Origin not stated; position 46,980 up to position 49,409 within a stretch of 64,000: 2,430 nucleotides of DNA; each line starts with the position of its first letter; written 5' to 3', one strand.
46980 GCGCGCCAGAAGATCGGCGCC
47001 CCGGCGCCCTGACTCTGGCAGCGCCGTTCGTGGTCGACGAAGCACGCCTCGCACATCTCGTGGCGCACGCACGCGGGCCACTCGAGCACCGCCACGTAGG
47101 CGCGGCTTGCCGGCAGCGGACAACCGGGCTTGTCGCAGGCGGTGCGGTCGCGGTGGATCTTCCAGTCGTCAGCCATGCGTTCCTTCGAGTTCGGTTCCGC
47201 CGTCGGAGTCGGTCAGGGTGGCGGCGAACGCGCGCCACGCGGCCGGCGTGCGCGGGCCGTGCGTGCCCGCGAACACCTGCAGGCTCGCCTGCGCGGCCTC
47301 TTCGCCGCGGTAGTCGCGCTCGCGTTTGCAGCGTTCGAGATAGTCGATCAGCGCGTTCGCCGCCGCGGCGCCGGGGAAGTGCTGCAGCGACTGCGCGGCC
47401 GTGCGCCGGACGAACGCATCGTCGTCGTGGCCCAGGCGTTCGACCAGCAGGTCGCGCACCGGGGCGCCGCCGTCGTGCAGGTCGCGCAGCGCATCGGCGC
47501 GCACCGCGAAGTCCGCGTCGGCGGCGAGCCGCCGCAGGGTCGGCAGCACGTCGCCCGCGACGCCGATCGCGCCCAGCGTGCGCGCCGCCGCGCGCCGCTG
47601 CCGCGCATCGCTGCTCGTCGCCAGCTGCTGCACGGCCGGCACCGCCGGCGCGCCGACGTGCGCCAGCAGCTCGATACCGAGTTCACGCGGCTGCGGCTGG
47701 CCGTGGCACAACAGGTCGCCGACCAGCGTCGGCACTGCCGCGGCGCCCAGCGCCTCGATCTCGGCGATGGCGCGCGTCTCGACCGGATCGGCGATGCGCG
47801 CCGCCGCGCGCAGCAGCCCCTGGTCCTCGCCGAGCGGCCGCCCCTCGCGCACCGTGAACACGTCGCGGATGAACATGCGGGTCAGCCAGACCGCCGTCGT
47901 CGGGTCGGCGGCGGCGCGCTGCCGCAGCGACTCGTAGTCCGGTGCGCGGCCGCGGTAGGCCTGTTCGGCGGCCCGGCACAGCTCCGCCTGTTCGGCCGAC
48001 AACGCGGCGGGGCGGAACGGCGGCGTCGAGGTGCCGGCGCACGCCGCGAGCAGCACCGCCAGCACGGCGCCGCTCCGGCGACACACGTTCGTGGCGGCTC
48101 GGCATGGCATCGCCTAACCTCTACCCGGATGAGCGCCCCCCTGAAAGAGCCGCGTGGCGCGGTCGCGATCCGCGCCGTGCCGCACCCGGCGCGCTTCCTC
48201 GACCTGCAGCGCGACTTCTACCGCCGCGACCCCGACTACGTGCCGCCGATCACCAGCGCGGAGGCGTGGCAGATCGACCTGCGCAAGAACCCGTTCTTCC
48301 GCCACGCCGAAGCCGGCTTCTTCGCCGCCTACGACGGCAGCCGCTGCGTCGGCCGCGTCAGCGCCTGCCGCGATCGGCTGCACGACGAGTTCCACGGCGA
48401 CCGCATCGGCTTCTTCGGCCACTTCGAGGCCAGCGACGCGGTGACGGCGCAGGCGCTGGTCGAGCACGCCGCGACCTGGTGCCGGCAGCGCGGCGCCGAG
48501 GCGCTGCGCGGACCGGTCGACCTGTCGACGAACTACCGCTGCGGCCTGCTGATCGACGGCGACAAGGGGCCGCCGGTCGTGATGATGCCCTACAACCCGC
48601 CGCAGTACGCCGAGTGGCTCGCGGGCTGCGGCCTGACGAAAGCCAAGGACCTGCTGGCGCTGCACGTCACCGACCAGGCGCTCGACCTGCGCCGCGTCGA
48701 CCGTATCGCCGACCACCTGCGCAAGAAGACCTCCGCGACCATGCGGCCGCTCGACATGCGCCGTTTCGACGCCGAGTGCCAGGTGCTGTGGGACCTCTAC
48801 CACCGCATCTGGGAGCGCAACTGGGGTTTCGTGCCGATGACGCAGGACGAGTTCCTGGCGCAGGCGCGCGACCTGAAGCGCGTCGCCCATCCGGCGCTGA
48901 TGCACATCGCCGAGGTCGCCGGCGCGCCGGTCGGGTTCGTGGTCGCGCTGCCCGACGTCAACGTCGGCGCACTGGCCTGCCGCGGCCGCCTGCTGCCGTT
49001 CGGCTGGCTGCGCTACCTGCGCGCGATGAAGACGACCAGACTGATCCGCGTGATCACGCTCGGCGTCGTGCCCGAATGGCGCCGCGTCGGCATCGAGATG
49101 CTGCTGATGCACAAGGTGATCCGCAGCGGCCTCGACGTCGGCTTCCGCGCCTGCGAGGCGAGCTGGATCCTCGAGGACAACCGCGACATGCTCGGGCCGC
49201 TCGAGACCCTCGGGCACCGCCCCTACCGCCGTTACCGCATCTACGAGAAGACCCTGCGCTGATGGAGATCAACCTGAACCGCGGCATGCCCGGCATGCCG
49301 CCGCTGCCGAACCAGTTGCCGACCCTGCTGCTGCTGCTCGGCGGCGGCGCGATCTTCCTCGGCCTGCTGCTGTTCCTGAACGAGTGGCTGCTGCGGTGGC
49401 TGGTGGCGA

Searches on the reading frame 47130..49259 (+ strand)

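Call 82: search_protein_families(library=pfam, proteins=[window:47130-49259:+], max_evalue=0.001)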
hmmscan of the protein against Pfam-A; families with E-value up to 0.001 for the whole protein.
window:47130-49259:+ (710 aa): 1 family
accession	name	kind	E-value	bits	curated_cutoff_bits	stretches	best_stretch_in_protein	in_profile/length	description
PF00583.31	Acetyltransf_1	-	1.8e-05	25.4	20.7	0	554-686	5-106/116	Acetyltransferase (GNAT) family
